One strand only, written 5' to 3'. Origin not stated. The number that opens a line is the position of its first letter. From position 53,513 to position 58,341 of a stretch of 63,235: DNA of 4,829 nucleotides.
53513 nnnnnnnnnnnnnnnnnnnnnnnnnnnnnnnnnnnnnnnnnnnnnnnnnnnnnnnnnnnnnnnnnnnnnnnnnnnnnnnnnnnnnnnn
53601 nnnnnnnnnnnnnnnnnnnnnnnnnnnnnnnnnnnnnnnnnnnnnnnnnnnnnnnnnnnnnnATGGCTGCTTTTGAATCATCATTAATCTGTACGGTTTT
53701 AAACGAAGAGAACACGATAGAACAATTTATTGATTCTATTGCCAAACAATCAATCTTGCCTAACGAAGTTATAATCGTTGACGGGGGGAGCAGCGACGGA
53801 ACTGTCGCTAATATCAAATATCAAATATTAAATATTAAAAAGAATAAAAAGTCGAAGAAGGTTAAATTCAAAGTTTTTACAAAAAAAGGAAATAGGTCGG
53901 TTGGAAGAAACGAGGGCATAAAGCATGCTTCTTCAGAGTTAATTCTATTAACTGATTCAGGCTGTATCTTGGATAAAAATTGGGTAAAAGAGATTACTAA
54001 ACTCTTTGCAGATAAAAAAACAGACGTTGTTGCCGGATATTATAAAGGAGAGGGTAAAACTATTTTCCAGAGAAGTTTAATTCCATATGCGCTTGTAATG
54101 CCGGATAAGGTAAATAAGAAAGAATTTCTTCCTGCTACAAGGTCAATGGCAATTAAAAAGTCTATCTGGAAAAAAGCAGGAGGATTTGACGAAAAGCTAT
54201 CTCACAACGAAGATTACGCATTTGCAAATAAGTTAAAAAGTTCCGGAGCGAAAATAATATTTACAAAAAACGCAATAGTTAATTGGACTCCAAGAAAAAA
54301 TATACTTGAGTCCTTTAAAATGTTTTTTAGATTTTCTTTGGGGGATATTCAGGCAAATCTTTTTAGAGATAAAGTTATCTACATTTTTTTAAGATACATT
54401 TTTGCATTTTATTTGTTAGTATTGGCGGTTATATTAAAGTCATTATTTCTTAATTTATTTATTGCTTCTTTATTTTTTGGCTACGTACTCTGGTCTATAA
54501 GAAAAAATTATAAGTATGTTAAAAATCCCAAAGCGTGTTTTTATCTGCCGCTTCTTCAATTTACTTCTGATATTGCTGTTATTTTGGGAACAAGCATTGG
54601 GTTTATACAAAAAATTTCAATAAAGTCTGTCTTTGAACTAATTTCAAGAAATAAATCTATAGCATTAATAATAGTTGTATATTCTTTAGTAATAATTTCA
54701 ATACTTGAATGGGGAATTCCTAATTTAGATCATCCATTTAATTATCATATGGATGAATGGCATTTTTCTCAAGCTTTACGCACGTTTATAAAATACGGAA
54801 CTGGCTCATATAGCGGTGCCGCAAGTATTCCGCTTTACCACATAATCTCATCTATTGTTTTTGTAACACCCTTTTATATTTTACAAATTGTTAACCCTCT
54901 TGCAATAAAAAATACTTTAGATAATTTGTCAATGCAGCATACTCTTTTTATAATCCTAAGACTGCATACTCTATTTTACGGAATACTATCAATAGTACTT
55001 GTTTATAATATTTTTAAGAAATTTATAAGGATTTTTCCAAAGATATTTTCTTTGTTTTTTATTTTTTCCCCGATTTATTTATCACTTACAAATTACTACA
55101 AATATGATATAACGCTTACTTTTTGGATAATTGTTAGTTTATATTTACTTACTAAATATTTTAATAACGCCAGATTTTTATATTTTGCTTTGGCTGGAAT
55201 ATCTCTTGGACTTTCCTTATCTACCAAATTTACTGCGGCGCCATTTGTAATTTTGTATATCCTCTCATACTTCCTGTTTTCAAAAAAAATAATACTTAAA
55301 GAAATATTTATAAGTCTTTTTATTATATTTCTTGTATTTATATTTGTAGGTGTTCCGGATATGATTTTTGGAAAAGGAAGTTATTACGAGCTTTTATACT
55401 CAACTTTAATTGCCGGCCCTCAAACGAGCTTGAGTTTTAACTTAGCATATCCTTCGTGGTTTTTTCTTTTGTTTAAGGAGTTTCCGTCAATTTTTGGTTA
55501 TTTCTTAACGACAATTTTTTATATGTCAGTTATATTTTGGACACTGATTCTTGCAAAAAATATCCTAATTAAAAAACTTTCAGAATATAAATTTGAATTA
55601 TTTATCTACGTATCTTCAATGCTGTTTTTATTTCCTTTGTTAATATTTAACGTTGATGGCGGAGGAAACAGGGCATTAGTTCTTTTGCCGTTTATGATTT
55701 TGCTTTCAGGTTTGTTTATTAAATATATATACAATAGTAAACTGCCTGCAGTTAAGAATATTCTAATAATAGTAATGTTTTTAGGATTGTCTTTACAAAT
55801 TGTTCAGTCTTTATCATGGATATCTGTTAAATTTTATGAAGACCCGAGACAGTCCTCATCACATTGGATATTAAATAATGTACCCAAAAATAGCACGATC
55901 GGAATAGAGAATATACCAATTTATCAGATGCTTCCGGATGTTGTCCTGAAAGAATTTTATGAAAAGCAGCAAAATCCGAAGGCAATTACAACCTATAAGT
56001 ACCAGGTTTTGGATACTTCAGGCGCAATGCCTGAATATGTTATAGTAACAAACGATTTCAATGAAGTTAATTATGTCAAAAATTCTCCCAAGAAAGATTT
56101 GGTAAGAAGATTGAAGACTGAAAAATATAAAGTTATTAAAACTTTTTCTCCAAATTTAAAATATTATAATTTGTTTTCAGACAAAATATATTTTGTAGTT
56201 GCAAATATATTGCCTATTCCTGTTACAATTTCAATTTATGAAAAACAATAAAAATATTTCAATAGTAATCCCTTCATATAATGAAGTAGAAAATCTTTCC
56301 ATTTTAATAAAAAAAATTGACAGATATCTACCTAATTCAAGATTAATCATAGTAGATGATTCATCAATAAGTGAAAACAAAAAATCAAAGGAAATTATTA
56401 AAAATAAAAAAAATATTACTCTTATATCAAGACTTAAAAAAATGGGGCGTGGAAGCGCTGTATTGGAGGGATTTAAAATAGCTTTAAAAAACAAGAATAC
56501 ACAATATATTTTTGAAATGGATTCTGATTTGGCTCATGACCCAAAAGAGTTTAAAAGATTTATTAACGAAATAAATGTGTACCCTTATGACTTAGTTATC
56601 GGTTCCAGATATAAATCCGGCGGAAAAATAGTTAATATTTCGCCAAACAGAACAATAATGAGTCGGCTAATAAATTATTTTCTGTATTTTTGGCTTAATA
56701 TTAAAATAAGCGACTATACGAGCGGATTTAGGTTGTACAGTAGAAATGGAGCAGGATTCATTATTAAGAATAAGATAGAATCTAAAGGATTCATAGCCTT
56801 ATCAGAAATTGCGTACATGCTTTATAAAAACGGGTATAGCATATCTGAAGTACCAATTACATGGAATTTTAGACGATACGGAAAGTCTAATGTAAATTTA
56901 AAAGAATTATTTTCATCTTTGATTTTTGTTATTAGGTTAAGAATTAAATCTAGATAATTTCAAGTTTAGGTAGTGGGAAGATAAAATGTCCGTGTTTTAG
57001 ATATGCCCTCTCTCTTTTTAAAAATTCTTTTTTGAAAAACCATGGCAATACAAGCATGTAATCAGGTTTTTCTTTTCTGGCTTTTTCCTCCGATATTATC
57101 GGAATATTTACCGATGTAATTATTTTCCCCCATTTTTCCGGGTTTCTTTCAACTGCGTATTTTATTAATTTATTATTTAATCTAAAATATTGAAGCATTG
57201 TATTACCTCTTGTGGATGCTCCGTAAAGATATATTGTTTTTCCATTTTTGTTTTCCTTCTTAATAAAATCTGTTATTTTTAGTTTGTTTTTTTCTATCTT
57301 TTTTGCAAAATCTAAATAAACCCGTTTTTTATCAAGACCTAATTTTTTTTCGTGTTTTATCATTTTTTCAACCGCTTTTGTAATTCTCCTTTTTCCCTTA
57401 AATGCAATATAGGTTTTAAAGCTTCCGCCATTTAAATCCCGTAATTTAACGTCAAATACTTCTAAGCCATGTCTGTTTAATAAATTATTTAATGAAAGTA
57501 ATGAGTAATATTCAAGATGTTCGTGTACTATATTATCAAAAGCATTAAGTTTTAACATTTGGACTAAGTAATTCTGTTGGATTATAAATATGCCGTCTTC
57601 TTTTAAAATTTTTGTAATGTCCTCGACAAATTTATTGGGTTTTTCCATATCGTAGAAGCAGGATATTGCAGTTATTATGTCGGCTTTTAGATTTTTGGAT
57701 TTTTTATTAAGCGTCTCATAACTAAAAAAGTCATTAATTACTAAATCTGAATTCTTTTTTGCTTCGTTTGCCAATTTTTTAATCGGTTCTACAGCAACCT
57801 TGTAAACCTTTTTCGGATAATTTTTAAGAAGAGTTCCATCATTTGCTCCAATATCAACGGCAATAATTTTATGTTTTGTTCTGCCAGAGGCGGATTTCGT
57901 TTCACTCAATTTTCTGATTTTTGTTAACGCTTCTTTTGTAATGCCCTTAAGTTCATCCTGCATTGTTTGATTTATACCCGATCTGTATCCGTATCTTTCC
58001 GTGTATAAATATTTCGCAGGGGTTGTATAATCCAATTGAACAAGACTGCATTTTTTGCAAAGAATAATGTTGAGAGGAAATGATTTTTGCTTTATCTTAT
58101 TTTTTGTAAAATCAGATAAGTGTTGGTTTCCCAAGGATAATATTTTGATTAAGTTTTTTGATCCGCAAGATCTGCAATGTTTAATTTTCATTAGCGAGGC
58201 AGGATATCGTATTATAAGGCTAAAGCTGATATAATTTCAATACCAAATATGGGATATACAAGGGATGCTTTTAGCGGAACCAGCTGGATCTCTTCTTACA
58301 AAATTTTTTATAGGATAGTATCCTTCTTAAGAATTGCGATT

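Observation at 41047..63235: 22-kb surface-glycan island dominated by lipid-carrier-dependent (GT-C) glycosyltransferases: candidate extracytoplasmic glycosylation system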

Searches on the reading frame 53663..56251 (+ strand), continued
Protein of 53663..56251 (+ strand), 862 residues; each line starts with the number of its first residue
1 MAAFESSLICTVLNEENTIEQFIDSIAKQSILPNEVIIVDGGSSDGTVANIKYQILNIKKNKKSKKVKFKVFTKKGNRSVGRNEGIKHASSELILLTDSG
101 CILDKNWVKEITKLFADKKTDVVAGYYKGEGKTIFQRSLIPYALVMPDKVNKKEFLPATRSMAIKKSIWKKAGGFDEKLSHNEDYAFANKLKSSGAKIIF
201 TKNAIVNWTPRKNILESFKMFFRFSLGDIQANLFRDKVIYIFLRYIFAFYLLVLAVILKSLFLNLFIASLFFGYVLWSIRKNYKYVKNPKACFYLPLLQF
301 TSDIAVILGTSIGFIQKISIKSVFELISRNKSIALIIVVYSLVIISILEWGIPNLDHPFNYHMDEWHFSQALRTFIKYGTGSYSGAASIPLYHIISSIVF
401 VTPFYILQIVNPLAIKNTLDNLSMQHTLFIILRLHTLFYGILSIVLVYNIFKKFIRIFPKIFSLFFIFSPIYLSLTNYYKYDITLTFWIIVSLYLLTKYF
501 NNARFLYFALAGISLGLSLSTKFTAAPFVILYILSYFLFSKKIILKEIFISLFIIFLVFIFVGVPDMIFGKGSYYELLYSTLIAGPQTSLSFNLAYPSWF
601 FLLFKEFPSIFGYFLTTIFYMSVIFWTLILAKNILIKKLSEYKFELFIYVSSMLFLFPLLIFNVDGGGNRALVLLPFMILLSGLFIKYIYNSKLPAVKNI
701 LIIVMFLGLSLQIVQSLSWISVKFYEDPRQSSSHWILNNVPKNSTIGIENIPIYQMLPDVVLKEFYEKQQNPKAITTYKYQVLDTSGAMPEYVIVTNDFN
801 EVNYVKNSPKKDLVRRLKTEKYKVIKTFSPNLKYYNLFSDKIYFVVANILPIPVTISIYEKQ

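Call 75: search_protein_representatives(protein=window:53663-56251:+)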
Query: 862 residues. Proteins with E-value up to 0.001 (for the whole library): 17013; up to 1e-10: 2756; up to 1e-30: 614. The best 150 are listed.
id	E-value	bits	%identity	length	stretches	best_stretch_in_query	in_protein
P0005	0.0e+00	1292.5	68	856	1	3-861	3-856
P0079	2.0e-238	810.1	47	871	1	4-861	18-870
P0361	4.6e-228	775.8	45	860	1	7-861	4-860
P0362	1.8e-221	754.0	44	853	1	5-861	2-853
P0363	2.1e-219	747.1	45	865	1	6-861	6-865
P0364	7.1e-219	745.4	44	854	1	7-861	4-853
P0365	3.3e-216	736.6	44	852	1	5-861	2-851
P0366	5.8e-215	732.5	46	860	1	7-862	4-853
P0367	3.5e-214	729.9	43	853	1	5-861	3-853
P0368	5.4e-211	719.3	44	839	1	7-859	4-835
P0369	8.3e-210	715.4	45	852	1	5-861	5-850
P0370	6.4e-205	699.3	45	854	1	5-861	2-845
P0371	6.1e-203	692.7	44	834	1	7-861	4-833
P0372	5.2e-193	659.9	44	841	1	7-861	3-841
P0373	2.5e-189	647.7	42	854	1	7-861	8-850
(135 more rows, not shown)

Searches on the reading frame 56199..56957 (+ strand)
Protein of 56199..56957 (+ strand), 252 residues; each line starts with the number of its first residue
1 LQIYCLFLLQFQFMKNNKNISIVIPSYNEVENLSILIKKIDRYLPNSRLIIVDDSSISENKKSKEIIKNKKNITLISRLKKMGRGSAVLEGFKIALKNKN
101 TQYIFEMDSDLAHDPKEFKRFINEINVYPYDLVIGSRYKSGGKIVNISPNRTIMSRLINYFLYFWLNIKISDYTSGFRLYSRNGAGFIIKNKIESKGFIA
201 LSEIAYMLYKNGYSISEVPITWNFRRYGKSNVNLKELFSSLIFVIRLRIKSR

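Call 6: search_protein_families(library=pfam, proteins=[window:56199-56957:+], max_evalue=0.01)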
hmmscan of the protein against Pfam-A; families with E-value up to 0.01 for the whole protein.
window:56199-56957:+ (252 aa): 1 family
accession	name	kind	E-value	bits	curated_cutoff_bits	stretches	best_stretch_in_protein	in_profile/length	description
PF00535.33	Glycos_transf_2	-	4.1e-25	89.1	23.3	1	21-183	1-162/168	Glycosyl transferase family 2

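Call 27: search_protein_families(library=ncbifam, proteins=[window:56238-56957:+], max_evalue=0.001)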
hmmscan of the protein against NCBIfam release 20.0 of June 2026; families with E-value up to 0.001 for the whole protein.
window:56238-56957:+ (239 aa): 13 families
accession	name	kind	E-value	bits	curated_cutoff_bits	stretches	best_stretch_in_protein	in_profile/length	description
TIGR04182.1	glyco_TIGR04182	equivalog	1.7e-15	57.2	325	1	7-222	2-202/293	S-layer glycoprotein N-glycosyltransferase AglJ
NF058614.1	PPMAGASynPpgS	equivalog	2.8e-15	56.4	370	1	8-218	3-205/226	polyprenyl-phospho-N-acetylgalactosaminyl synthase PpgS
NF047588.1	GlcsyltransPgfSStrep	equivalog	3.2e-13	49.6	500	1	7-177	3-169/308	glycosyltransferase PgfS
NF007986.1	PRK10714.1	equivalog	6.3e-12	45.1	529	1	3-225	4-216/316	undecaprenyl-phosphate 4-deoxy-4-formamido-L-arabinose transferase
TIGR03937.1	PgaC_IcaA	equivalog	3.4e-08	32.9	422.3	1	2-111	42-149/407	poly-beta-1,6-N-acetyl-D-glucosamine synthase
TIGR01556.1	rhamnosyltran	subfamily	6e-08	32.2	200.55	1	16-100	6-86/281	rhamnosyltransferase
NF041391.1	DPhHxTase_Halo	equivalog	6.2e-07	28.6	375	1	13-216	3-189/213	dolichyl-phosphate hexose transferase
NF047683.1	TeichurnBiosyTuaG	equivalog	1.6e-06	28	400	1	2-110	3-109/252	teichuronic acid biosynthesis protein TuaG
TIGR04283.1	glyco_like_mftF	equivalog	1.3e-05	24.9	182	1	7-82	1-71/221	TIGR04283 family arsenosugar biosynthesis glycosyltransferase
TIGR03469.1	HpnB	hypoth_equivalog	1.8e-05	23.9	379.25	1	6-120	45-168/386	hopene-associated glycosyltransferase HpnB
TIGR03965.1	mycofact_glyco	equivalog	1.9e-05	23.7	280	1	4-98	73-165/467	mycofactocin biosynthesis glycosyltransferase MftF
NF045692.1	OglycostaseCruG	equivalog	7.9e-05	21.7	600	1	6-120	42-160/386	2'-O-glycosyltransferase CruG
NF007482.0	PRK10073.1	equivalog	0.00039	19.5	423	1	2-109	3-107/334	glycosyltransferase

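Call 37: search_solved_structures(query=window:56238-56957:+, max_evalue=0.001)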
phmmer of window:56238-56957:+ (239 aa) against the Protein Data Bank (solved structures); distinct sequences matched with E-value up to 0.001: 11.
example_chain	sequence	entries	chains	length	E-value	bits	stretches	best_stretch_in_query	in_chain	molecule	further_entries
5mlz_A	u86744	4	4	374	1.3e-21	80.5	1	6-234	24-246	Dolichol monophosphate mannose synthase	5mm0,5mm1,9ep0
8bz4_A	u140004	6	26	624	3e-06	30.2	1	4-129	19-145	Glycosyltransferase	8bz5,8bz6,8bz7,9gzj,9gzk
8bz8_A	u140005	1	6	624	3e-06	30.2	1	4-129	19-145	Glycosyltransferase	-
9hwj_A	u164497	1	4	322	3.7e-06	29.9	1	5-224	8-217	Undecaprenyl-phosphate 4-deoxy-4-formamido-L-arabinose transferase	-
9bhc_C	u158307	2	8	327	6.2e-05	25.9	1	5-220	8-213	Undecaprenyl-phosphate 4-deoxy-4-formamido-L-arabinose transferase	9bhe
8vxh_A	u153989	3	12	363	8.2e-05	25.5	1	5-220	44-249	Undecaprenyl-phosphate 4-deoxy-4-formamido-L-arabinose transferase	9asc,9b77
5eke_A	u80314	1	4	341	0.00063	22.6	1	6-173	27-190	Uncharacterized glycosyltransferase sll0501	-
5ekp_C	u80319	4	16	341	0.00066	22.6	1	6-173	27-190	Uncharacterized glycosyltransferase sll0501 | Glycosyltransferase sll0501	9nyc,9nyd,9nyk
9nye_A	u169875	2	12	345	0.00068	22.5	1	6-173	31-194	Glycosyltransferase sll0501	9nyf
2z87_A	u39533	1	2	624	0.00091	22.1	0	6-122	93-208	Chondroitin synthase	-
2z86_A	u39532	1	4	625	0.00092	22.1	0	6-122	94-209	Chondroitin synthase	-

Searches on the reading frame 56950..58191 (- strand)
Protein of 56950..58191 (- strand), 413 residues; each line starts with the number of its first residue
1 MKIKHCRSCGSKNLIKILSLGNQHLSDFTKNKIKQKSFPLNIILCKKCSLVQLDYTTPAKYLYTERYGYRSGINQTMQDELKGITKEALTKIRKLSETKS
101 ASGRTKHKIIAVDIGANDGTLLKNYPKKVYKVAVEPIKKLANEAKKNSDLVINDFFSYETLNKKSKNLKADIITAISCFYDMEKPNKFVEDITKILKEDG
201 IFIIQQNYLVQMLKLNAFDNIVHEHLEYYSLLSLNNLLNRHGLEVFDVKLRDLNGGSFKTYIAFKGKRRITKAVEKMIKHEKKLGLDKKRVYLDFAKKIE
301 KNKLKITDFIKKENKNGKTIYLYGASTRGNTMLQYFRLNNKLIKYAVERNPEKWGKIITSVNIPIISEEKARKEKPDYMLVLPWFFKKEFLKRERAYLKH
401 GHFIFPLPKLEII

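Call 6: search_protein_families(library=pfam, proteins=[window:56950-58191:-], max_evalue=0.01)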
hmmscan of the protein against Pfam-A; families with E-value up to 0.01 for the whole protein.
window:56950-58191:- (413 aa): 8 families
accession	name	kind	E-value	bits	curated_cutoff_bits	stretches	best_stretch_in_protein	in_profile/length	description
PF08484.17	Methyltransf_14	-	5.1e-46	156.8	23.5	1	253-408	2-160/160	C-methyltransferase C-terminal domain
PF08421.16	Methyltransf_13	-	6.1e-13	49.2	31.3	1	6-63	1-62/62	Putative zinc binding domain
PF13489.12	Methyltransf_23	-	1.5e-12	48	27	1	101-245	16-161/164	Methyltransferase domain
PF08242.18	Methyltransf_12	-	1.7e-05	25.9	30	1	112-202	1-98/98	Methyltransferase domain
PF08241.18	Methyltransf_11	-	0.00012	23.1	21.2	1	112-204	1-95/95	Methyltransferase domain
PF13847.12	Methyltransf_31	-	0.00043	20.4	27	1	147-229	55-129/145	Methyltransferase domain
PF05219.18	DREV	-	0.0013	18.4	26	1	86-204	75-186/265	DREV methyltransferase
PF00657.28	Lipase_GDSL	-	0.0026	18.4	23.6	1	82-147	50-117/208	GDSL-like Lipase/Acylhydrolase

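Call 27: search_protein_families(library=ncbifam, proteins=[window:56950-58191:-], max_evalue=0.001)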
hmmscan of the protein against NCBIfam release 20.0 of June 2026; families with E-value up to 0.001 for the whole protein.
window:56950-58191:- (413 aa): 1 family
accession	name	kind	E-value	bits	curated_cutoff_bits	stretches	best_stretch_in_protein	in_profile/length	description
TIGR02072.1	BioC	equivalog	0.00059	19.7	184.95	0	107-249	34-177/244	malonyl-ACP O-methyltransferase BioC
